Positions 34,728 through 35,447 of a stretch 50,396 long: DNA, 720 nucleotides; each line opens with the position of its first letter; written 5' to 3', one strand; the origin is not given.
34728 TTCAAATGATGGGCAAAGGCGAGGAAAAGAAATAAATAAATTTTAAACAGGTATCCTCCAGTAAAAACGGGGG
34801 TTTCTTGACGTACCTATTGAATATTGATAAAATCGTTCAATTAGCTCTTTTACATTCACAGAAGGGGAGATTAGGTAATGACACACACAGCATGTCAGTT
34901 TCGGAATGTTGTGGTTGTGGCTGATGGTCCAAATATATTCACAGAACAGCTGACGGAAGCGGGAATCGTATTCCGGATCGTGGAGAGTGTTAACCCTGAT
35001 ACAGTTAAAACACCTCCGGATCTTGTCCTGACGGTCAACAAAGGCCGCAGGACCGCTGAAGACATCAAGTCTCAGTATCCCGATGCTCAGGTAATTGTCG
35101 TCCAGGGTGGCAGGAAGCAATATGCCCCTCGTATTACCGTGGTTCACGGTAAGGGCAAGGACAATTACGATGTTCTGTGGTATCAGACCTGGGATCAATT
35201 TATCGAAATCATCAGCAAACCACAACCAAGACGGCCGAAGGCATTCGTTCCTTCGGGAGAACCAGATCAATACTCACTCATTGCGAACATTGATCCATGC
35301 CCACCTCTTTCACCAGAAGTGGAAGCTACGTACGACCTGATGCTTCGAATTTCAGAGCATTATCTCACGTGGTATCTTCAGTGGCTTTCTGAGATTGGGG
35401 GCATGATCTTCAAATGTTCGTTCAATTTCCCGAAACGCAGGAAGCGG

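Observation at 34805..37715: GC-rich foreign-looking block encoding an Upf1-like SF1B helicase with a ~330-aa unassigned N-terminal region, next to tRNA-Ser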

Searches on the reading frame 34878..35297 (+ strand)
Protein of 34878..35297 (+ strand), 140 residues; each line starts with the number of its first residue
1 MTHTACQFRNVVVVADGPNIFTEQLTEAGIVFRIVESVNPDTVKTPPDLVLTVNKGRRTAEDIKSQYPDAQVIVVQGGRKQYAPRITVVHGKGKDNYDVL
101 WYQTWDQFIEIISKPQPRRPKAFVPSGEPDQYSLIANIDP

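Call 31: search_solved_structures(query=A2, max_evalue=10)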
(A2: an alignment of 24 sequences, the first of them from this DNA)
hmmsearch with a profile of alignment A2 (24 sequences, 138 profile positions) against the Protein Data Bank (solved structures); distinct sequences matched with E-value up to 10: 1.
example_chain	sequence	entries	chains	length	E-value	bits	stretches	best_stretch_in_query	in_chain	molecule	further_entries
9f5x_p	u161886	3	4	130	0.39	13.7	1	83-123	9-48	Mitochondrial NADH:ubiquinone oxidoreductase 16 kDa subunit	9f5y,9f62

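Call 32: search_protein_families(library=pfam, alignment_id=A2, max_evalue=10)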
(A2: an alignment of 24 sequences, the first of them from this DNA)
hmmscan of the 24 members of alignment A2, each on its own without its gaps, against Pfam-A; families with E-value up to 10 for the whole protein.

A. member 1, seq(140 aa): 1 family
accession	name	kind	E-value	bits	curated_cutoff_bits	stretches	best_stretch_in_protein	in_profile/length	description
PF18171.6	LSDAT_prok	-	0.059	13.1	25.4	1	27-90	108-167/195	SLOG in TRPM, prokaryote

B. families by the number of members that match (of 24 scanned): 8 families
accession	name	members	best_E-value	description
PF18171.6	LSDAT_prok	1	0.059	SLOG in TRPM, prokaryote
PF24071.1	Phage_zn_bind_3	1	0.1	Phage FDXHR zinc binding domain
PF24136.1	DUF7403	1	0.1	Domain of unknown function (DUF7403)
PF11317.13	DUF3119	1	0.1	Protein of unknown function (DUF3119)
PF19661.4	DUF6164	1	0.13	Family of unknown function (DUF6164)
PF22893.2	ULD_2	1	0.15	Ubiquitin-like domain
PF16766.10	CID_GANP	1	0.2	Binding region of GANP to ENY2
PF03698.18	UPF0180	1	0.24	Uncharacterised protein family (UPF0180)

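Call 37: predict_structure(alignment_id=A2)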
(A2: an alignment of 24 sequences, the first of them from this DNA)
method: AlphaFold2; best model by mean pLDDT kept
length: 140 residues; sequences in the alignment: 24
mean_pLDDT: 90.9   pTM: 0.83
mean pLDDT of the five models: 90.9, 90.3, 89.3, 89.3, 89.2
residues with pLDDT >= 90: 95; 70-90: 39; 50-70: 6; < 50: 0
segments of 3 or more residues with pLDDT < 50: none
pLDDT, mean of each block of 10 residues (from residue 1): 84 97 97 93 92 95 96 92 92 89 96 94 82 74
secondary structure, 60 per line:
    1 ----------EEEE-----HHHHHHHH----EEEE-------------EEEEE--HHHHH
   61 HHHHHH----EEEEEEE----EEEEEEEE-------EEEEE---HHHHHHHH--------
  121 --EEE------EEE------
elements in order: E11-14 H20-27 E32-35 E49-53 H56-66 E71-77 E82-89 E97-101 H105-112 E123-125 E132-134

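Call 40: fold_search(model_id=the predicted structure, library=pdb)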
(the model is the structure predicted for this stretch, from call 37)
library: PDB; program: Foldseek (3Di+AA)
matches with E <= 10: 1278; with E <= 0.001: 0
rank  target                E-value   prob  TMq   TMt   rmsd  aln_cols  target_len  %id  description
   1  6edk                  2.6e-02  0.84  0.40  0.31   7.4       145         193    9  Crystal structure of the formyltransferase PseJ from Anoxybacillus kamchatkensis with N10-formyltetrahydrofolate (released 2018-10-17)
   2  5wys                  3.2e-02  0.77  0.38  0.13   7.5       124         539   12  luciferase with inhibitor 3i (released 2017-12-27)
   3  1vim_B                3.4e-02  0.91  0.33  0.26   6.1        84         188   19  Crystal structure of an hypothetical protein (released 2003-12-30)
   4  3qvg_B                3.4e-02  0.90  0.33  0.41   4.1        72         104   10  XRCC1 bound to DNA ligase (released 2011-06-15)
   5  8fxh_A                3.4e-02  0.35  0.28  0.08   9.8       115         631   16  Cryo-EM structure of Stanieria sp. CphA2 (released 2023-06-14)
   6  6ulz                  3.6e-02  0.77  0.38  0.13   6.9       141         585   12  Adenylation domain of the initiation module of LgrA mutant P483M (released 2020-02-19)
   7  9qn5_C                3.6e-02  0.69  0.36  0.19  11.4       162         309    8  Crystal structure of human SUMO E1 with small unit cell parameters in the P1 21 1 space group. (released 2026-04-08)
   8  6ci4                  3.8e-02  0.85  0.40  0.31   7.0       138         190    9  Crystal structure of the formyltransferase PseJ from Anoxybacillus kamchatkensis soaked with UDP-4-amino-4,6-dideoxy-L-A (released 2018-10-17)
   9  7sf6                  4.1e-02  0.97  0.39  0.20   4.8       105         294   21  Crystal Structure of Siderophore Binding Protein FatB from Desulfitobacterium hafniense (released 2021-12-15)
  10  1vim_C                4.1e-02  0.90  0.33  0.26   6.1        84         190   19  Crystal structure of an hypothetical protein (released 2003-12-30)
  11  5es5_A                4.1e-02  0.72  0.37  0.11   6.9       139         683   12  Crystal structure of the initiation module of LgrA in the "open" and "closed " adenylation states (released 2016-01-20)
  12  9qhi_B                4.1e-02  0.63  0.33  0.06   5.6       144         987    8  Structure of UBA6-UbDha-BIRC6 trapped ternary complex (cluster 0) (released 2025-10-29)
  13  8rxc_F                4.1e-02  0.28  0.28  0.14   8.9       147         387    8  RadA helicase from Streptococcus pneumoniae coordinating dsDNA (released 2024-10-30)
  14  5icg                  4.4e-02  0.94  0.35  0.17   5.1        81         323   16  Crystal structure of apo (S)-norcoclaurine 6-O-methyltransferase (released 2016-06-08)
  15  7p0l_A                4.4e-02  0.69  0.27  0.21   4.6        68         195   18  Crystal structure of S.pombe Mdb1 BRCT domains in complex with a H2A phosphopeptide (released 2021-12-01)
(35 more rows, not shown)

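Call 50: search_protein_representatives(alignment_id=A2)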
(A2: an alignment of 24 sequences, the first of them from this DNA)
Query: 24 sequences, 138 profile positions. Proteins with E-value up to 0.001 (for the whole library): 50; up to 1e-10: 47; up to 1e-30: 19. The best 50 are listed.
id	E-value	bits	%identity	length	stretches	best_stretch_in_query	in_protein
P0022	1.1e-39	151.5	-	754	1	3-137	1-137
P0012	5.4e-39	149.3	-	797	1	2-133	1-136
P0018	1.5e-38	147.9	-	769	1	3-137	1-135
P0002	1.6e-38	147.7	-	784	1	2-123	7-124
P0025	5.5e-38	146.0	-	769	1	2-136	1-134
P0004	1.4e-37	144.7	-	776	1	1-136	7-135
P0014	4.2e-37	143.2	-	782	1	2-135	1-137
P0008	8.2e-37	142.2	-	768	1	1-133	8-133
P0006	9.1e-37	142.1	-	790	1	1-134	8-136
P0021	1.5e-36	141.4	-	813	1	2-136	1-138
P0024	6.8e-36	139.2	-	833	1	1-137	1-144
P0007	9.7e-35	135.5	-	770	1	2-133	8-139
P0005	1.3e-34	135.1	-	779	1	2-134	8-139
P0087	9.4e-34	132.3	-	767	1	2-124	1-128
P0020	5.5e-33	129.8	-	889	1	2-125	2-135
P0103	7.7e-21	90.5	-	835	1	3-123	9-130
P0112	1.1e-12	64.1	-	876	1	2-135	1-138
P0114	1.3e-11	60.6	-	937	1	2-123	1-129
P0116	2.4e-11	59.8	-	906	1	4-133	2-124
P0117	2.9e-11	59.5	-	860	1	2-115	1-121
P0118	6.3e-11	58.4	-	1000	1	33-134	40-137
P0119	9.0e-09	51.4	-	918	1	4-136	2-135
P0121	1.1e-07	47.8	-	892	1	2-136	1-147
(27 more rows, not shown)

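Call 55: fold_search(model_id=the predicted structure, library=viral)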
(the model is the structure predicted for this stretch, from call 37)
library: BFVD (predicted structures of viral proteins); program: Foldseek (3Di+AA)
matches with E <= 10: 599; with E <= 0.001: 0
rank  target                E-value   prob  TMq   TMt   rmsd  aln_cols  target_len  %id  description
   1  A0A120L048            1.9e-02  0.97  0.37  0.36   3.2        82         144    8  (no name in the UniProt tables at hand)
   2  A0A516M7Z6            4.6e-02  0.77  0.33  0.15   5.5        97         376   10  (no name in the UniProt tables at hand)
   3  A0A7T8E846            6.9e-02  0.28  0.27  0.05  12.3       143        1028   10  RNA-dependent RNA polymerase [Soybean thrips Jivi-like virus 1]
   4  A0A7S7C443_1          7.3e-02  0.30  0.29  0.05  13.3       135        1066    8  RNA-dependent RNA polymerase [Lentinula edodes betaflexi-like virus 1]
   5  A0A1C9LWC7            8.3e-02  0.47  0.31  0.30   6.8        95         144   13  (no name in the UniProt tables at hand)
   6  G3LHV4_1              8.9e-02  0.30  0.30  0.07  14.4       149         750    9  RNA replication protein [Tamus red mosaic virus]
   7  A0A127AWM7            9.5e-02  0.60  0.36  0.36   5.1       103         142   12  DNA helicase [Bacillus phage SP-15]
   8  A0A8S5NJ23            9.5e-02  0.09  0.21  0.08  16.9       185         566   10  Replicative DNA helicase [Siphoviridae sp. ctK0l2]
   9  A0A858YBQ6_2          1.1e-01  0.20  0.32  0.05  14.9       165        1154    9  (no name in the UniProt tables at hand)
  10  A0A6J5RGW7            1.2e-01  0.16  0.28  0.25  10.8       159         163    9  Uncharacterized protein [uncultured Caudovirales phage]
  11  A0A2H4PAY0            1.3e-01  0.21  0.33  0.35  16.3       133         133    9  (no name in the UniProt tables at hand)
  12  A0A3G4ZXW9            1.5e-01  0.15  0.28  0.20   9.2       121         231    9  Uncharacterized protein (Fragment) [Faunusvirus sp.]
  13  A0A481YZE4            1.6e-01  0.44  0.34  0.35  11.9       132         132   11  Uncharacterized protein [Mimivirus LCMiAC01]
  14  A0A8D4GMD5            1.6e-01  0.08  0.20  0.16  13.2       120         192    9  (no name in the UniProt tables at hand)
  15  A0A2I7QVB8            1.7e-01  0.47  0.28  0.12   4.0        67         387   13  (no name in the UniProt tables at hand)
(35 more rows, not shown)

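Call 81: search_protein_families(library=phrogs, proteins=[window:34878-35297:+], max_evalue=0.01)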
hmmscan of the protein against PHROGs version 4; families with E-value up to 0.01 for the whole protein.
window:34878-35297:+ (140 aa): 0 families

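Call 94: search_protein_families(library=pfam, proteins=[P0118, P0114, P0119, P0116, P0121, P0112, P0117, P0103], max_evalue=0.001)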
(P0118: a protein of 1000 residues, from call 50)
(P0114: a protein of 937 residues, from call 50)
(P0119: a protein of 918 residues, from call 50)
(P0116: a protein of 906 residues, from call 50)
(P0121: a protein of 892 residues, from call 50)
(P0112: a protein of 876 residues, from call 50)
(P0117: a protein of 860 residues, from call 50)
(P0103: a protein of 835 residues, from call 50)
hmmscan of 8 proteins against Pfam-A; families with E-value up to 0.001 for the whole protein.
P0118 (1000 aa): 6 families
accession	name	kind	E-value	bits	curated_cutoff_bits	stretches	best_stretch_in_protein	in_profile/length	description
PF13087.12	AAA_12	-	9.8e-30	104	27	1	774-969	5-194/195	AAA domain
PF13086.12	AAA_11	-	2.4e-16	60.8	27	1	369-617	2-250/257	AAA domain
PF13245.12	AAA_19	-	6.1e-10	39.8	25.1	1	379-617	6-129/134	AAA domain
PF13604.12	AAA_30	-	6.1e-10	39.6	27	1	368-432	1-66/191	AAA domain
PF01443.25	Viral_helicase1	-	1e-05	25.9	21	0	914-966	178-227/228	Viral superfamily 1 RNA helicase core domain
PF13538.12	UvrD_C_2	-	0.00028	21.1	27.4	1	918-966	6-52/52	UvrD-like helicase C-terminal domain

P0114 (937 aa): 7 families
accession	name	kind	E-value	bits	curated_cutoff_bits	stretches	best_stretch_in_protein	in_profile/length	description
PF13087.12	AAA_12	-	1.3e-31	110.2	27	1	702-897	5-194/195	AAA domain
PF13086.12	AAA_11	-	5.7e-14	52.9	27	1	373-636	4-250/257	AAA domain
PF13604.12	AAA_30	-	1.4e-05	25.4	27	0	373-432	4-64/191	AAA domain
PF13245.12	AAA_19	-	0.00019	22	25.1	0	388-636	13-129/134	AAA domain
PF13538.12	UvrD_C_2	-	0.0002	21.6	27.4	1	844-894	4-52/52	UvrD-like helicase C-terminal domain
PF13401.12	AAA_22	-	0.00022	22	27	0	389-447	8-65/130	AAA domain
PF01443.25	Viral_helicase1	-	0.00068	19.9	21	0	827-894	178-227/228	Viral superfamily 1 RNA helicase core domain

P0119 (918 aa): 7 families
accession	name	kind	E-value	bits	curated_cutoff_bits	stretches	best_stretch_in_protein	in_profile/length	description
PF13087.12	AAA_12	-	2.4e-29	102.8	27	1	735-885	62-193/195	AAA domain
PF13086.12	AAA_11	-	4.2e-19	69.8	27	1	376-504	3-143/257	AAA domain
PF13604.12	AAA_30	-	2.2e-08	34.5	27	1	377-432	4-60/191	AAA domain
PF13245.12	AAA_19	-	1.1e-06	29.3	25.1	1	387-625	8-129/134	AAA domain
PF13538.12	UvrD_C_2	-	2e-06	28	27.4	1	833-883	4-52/52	UvrD-like helicase C-terminal domain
PF13361.12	UvrD_C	-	1.9e-05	24.7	25.6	0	861-883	324-346/350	UvrD-like helicase C-terminal domain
PF01443.25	Viral_helicase1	-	0.00011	22.5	21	0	833-883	179-227/228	Viral superfamily 1 RNA helicase core domain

P0116 (906 aa): 6 families
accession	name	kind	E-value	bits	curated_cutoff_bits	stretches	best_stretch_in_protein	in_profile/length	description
PF13087.12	AAA_12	-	1.1e-28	100.6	27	1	681-875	6-194/195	AAA domain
PF13086.12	AAA_11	-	5.2e-21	76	27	1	359-621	3-256/257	AAA domain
PF13604.12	AAA_30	-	1.6e-09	38.2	27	1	360-420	4-64/191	AAA domain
PF13245.12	AAA_19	-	1.7e-07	31.9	25.1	1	374-615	12-129/134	AAA domain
PF05127.21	NAT10_TcmA_helicase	-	0.00027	21.3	22.7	0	378-485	2-97/176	RNA cytidine acetyltransferase NAT10/TcmA, helicase domain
PF13538.12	UvrD_C_2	-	0.00067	19.9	27.4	0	824-872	6-52/52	UvrD-like helicase C-terminal domain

P0121 (892 aa): 8 families
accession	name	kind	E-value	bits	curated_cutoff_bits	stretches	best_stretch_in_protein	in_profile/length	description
PF13087.12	AAA_12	-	1.5e-34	119.7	27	1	663-861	5-194/195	AAA domain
PF13086.12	AAA_11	-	2.7e-15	57.3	27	1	419-524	3-117/257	AAA domain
PF13604.12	AAA_30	-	1.1e-07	32.2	27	1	420-479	4-64/191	AAA domain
PF09848.15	SLFN-g3_helicase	-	4.4e-05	23.4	24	1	434-597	2-88/354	Schlafen group 3, DNA/RNA helicase domain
PF01443.25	Viral_helicase1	-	0.00024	21.4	21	0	586-642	57-116/228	Viral superfamily 1 RNA helicase core domain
PF04851.21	ResIII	-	0.00026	21.4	22.5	1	422-491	8-83/164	Type III restriction enzyme, res subunit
PF13245.12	AAA_19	-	0.00028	21.5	25.1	0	431-624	9-129/134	AAA domain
PF02562.22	PhoH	-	0.00051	20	27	0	417-463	4-49/205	PhoH-like protein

P0112 (876 aa): 9 families
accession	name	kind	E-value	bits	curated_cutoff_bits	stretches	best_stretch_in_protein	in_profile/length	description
PF13087.12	AAA_12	-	1e-31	110.5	27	1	621-844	10-194/195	AAA domain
PF13086.12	AAA_11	-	4.7e-19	69.6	27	2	341-453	3-130/257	AAA domain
PF13604.12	AAA_30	-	8.4e-09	35.9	27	0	548-597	89-140/191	AAA domain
PF13245.12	AAA_19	-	3.2e-07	31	25.1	1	356-585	12-129/134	AAA domain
PF01443.25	Viral_helicase1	-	5.9e-07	30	21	0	788-841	176-227/228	Viral superfamily 1 RNA helicase core domain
PF13401.12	AAA_22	-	0.0002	22.1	27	0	359-418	9-67/130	AAA domain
PF05127.21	NAT10_TcmA_helicase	-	0.00024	21.5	22.7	0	360-496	2-128/176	RNA cytidine acetyltransferase NAT10/TcmA, helicase domain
PF13538.12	UvrD_C_2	-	0.00025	21.3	27.4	1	793-841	6-52/52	UvrD-like helicase C-terminal domain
PF13361.12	UvrD_C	-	0.00042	20.3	25.6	0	820-841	325-346/350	UvrD-like helicase C-terminal domain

P0117 (860 aa): 10 families
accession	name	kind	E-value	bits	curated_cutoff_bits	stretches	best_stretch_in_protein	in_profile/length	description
PF13087.12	AAA_12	-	2.5e-34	119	27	1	656-833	25-195/195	AAA domain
PF13086.12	AAA_11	-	6e-20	72.5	27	1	344-452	3-126/257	AAA domain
PF13604.12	AAA_30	-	1.3e-10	41.8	27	1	345-402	4-62/191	AAA domain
PF01443.25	Viral_helicase1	-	2.7e-09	37.6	21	0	762-829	178-227/228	Viral superfamily 1 RNA helicase core domain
PF13361.12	UvrD_C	-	5.4e-07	29.8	25.6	0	650-752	2-91/350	UvrD-like helicase C-terminal domain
PF13245.12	AAA_19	-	7e-07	29.9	25.1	1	359-574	12-129/134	AAA domain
PF13538.12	UvrD_C_2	-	6.7e-05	23.1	27.4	1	781-829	6-52/52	UvrD-like helicase C-terminal domain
PF04851.21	ResIII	-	0.00026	21.4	22.5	1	360-432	25-95/164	Type III restriction enzyme, res subunit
PF13401.12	AAA_22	-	0.00032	21.4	27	0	362-446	9-79/130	AAA domain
PF05127.21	NAT10_TcmA_helicase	-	0.00088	19.6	22.7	0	362-489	1-126/176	RNA cytidine acetyltransferase NAT10/TcmA, helicase domain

P0103 (835 aa): 4 families
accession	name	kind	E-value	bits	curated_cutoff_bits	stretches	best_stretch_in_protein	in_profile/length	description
PF13087.12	AAA_12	-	2.5e-40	138.6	27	1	594-795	3-194/195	AAA domain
PF13604.12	AAA_30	-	1.4e-11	44.9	27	2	330-392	4-65/191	AAA domain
PF13086.12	AAA_11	-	1e-10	42.3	27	1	331-567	5-250/257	AAA domain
PF01443.25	Viral_helicase1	-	0.00017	21.9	21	0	709-792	161-227/228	Viral superfamily 1 RNA helicase core domain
